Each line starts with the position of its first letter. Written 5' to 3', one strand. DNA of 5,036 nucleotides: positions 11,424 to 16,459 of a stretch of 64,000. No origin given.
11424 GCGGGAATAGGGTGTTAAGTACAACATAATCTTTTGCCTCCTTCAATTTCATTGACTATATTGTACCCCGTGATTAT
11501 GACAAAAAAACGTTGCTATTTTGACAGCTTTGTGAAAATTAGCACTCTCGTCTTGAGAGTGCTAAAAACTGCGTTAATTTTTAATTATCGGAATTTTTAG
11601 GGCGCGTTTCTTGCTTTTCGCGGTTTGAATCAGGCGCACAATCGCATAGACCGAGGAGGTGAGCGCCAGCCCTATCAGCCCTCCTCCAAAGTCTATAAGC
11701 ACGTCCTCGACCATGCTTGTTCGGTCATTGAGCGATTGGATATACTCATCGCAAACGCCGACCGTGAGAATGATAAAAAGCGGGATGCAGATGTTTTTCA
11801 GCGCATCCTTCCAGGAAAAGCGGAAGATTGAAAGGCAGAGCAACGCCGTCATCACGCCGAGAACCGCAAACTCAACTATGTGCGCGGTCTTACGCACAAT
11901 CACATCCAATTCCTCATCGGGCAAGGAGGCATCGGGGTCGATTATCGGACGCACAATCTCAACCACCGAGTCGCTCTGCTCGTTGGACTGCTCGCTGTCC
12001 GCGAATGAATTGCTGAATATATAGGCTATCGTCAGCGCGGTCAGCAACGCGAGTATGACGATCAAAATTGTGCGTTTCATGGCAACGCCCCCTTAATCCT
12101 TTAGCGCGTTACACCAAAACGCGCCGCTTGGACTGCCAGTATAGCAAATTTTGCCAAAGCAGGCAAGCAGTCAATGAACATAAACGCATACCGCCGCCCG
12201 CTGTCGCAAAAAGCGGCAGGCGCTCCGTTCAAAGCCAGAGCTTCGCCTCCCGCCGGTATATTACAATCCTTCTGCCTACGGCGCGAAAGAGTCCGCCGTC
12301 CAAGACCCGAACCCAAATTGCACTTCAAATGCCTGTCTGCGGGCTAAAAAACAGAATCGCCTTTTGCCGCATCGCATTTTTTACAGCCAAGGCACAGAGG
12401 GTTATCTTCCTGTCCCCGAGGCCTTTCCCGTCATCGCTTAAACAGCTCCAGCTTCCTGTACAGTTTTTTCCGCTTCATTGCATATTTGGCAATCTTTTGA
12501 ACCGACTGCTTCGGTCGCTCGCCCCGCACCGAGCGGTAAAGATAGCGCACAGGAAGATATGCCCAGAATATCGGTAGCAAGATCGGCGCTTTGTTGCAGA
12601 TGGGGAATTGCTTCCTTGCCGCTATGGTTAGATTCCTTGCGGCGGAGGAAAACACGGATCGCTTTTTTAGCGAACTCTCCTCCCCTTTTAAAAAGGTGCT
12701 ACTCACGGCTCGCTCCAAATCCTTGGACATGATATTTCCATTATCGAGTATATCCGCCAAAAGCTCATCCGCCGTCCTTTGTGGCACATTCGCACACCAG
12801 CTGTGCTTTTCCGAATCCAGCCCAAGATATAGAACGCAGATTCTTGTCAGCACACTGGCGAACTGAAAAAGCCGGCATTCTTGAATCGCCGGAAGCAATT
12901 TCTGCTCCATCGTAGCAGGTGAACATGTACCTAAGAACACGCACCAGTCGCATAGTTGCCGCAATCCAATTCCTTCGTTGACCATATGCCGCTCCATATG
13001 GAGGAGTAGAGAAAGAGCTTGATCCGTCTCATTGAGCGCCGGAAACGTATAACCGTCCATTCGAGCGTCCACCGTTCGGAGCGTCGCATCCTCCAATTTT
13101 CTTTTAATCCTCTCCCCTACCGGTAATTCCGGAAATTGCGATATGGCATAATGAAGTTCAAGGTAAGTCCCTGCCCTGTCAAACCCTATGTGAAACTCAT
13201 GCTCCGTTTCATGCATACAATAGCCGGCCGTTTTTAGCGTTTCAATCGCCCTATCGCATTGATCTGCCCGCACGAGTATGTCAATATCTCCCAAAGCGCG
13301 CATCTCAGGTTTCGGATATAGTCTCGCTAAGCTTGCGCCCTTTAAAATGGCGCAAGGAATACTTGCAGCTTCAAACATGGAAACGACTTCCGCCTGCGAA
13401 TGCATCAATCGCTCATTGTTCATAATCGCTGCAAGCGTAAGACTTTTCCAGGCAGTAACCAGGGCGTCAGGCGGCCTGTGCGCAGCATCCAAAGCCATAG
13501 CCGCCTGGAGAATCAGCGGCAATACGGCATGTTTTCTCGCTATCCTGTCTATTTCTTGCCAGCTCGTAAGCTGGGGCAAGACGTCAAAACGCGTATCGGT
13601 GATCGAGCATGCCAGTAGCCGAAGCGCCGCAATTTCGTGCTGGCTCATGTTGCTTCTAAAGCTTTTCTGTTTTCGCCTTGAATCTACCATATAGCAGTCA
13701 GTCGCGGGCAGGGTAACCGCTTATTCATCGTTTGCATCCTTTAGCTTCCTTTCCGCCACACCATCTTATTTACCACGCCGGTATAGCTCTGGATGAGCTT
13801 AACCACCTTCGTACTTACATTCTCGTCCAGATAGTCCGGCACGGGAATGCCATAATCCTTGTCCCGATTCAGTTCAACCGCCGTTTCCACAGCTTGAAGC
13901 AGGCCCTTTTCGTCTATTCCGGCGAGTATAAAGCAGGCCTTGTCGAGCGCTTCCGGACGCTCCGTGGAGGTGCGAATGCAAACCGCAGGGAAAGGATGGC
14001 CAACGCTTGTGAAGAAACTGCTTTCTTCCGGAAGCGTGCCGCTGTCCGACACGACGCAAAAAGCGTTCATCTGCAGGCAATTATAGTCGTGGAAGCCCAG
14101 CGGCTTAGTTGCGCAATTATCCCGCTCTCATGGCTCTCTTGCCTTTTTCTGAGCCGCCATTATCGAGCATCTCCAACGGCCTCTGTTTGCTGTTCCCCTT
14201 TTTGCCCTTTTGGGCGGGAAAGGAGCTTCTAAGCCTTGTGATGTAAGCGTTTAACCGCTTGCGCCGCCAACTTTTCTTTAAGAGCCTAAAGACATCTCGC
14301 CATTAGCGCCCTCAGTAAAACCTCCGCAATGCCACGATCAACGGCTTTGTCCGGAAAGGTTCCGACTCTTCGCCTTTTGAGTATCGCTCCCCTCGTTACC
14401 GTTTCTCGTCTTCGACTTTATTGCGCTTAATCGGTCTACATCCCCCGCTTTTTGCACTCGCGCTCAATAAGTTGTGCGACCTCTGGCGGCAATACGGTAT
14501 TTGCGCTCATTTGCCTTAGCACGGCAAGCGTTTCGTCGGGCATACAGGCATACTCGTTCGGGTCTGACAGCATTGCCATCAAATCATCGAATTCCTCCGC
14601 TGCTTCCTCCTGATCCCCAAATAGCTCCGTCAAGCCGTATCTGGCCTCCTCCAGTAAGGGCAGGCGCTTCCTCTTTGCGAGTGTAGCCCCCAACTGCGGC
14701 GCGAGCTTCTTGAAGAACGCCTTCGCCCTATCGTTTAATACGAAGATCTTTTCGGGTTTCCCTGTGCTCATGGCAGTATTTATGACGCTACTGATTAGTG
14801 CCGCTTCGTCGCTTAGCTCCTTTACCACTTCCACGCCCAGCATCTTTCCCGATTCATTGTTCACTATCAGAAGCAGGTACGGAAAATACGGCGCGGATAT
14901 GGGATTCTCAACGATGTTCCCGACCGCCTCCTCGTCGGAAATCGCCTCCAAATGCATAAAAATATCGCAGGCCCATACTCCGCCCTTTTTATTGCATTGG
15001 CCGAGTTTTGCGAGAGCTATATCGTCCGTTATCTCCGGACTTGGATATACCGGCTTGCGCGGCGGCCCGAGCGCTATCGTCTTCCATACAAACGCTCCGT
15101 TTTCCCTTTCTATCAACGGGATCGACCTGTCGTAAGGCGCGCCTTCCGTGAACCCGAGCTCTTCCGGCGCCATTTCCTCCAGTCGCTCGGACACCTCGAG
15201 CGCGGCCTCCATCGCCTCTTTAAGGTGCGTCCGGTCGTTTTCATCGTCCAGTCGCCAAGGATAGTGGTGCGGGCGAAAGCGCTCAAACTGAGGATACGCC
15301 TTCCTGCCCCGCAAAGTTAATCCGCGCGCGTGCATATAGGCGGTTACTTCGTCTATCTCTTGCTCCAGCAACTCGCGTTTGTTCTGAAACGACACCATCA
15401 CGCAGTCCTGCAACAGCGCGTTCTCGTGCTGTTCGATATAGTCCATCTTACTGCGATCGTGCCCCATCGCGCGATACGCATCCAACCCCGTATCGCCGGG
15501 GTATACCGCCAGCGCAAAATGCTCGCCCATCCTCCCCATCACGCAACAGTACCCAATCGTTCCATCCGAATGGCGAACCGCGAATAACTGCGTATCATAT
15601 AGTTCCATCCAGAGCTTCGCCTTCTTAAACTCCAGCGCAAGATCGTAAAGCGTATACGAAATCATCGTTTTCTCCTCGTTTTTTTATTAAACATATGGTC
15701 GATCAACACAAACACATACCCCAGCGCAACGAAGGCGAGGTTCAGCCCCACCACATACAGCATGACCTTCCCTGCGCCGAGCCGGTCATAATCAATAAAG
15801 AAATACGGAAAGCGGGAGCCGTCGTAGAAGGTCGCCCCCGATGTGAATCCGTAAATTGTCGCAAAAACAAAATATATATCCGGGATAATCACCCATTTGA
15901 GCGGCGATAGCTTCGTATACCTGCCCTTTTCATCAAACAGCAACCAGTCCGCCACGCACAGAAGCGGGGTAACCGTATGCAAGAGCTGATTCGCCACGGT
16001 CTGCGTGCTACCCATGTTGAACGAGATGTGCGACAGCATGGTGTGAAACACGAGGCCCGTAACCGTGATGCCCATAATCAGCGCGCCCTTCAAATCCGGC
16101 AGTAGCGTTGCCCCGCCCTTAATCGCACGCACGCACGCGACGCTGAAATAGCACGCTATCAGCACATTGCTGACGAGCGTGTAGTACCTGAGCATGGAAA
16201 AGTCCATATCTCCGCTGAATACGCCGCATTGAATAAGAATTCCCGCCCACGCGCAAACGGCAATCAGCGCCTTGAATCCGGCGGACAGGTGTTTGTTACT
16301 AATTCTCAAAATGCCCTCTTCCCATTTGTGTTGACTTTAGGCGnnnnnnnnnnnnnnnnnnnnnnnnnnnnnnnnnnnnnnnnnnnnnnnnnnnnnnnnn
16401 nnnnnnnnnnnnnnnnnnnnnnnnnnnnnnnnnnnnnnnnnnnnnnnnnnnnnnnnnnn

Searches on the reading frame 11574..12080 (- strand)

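Call 62: search_protein_families(library=pfam, proteins=[window:11574-12080:-], max_evalue=1)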
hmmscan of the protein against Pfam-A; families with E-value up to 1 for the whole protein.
window:11574-12080:- (168 aa): 4 families
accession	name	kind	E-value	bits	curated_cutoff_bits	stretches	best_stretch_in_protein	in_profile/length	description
PF04892.17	VanZ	-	1e-12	49.2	30.1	1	12-142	3-123/126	VanZ like family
PF17537.7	DUF5455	-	0.0015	19.5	25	1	76-155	10-88/102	Family of unknown function (DUF5455)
PF13800.11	Sigma_reg_N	-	0.014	16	26.3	1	3-45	14-55/91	Sigma factor regulator N-terminal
PF04246.17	RseC_MucC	-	0.27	11.6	24.4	0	98-166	72-129/130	Positive regulator of sigma(E), RseC/MucC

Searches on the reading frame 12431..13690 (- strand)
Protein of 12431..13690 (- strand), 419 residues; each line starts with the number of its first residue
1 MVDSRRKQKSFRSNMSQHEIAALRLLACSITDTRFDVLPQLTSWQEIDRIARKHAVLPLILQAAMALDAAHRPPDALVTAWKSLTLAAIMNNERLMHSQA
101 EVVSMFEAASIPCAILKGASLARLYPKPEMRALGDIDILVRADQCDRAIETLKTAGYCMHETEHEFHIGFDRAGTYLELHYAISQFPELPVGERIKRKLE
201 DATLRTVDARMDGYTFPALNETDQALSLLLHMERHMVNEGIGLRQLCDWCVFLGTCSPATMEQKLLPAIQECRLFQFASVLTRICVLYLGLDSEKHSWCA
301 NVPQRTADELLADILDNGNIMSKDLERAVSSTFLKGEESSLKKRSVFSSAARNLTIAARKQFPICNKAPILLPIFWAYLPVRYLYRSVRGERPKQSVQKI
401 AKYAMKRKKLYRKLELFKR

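Call 10: search_protein_families(library=pfam, proteins=[window:12431-13690:-], max_evalue=0.001)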
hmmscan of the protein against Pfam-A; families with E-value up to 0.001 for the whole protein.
window:12431-13690:- (419 aa): 1 family
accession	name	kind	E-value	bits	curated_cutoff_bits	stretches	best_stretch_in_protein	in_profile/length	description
PF14907.12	NTP_transf_5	-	7.5e-48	163.7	31.2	1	43-290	4-249/249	Uncharacterised nucleotidyltransferase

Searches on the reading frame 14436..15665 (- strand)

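Call 10: search_protein_families(library=pfam, proteins=[window:14436-15665:-], max_evalue=0.001)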
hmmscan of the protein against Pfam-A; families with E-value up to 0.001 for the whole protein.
window:14436-15665:- (409 aa): 2 families
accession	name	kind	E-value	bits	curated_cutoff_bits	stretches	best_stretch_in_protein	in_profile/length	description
PF23988.1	DUF7309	-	1.1e-35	123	27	1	5-166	3-156/170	Domain of unknown function (DUF7309)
PF22007.2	DUF6930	-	4.4e-20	72.6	27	1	218-345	2-122/123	Domain of unknown function (DUF6930)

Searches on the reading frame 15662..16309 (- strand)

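Call 10: search_protein_families(library=pfam, proteins=[window:15662-16309:-], max_evalue=0.001)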
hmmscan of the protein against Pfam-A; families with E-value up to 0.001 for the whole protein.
window:15662-16309:- (215 aa): 0 families

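Call 60: search_protein_families(library=ncbifam, proteins=[window:15662-16309:-], max_evalue=0.00001)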
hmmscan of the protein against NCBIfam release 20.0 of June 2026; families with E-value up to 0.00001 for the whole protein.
window:15662-16309:- (215 aa): 1 family
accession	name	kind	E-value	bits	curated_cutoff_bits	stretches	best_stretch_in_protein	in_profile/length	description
NF038065.1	Pr6Pr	domain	2e-23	83.4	30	1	40-204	2-160/162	Pr6Pr family membrane protein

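Call 62: search_protein_families(library=pfam, proteins=[window:15662-16309:-], max_evalue=1)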
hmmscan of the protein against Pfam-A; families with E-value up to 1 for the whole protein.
window:15662-16309:- (215 aa): 0 families
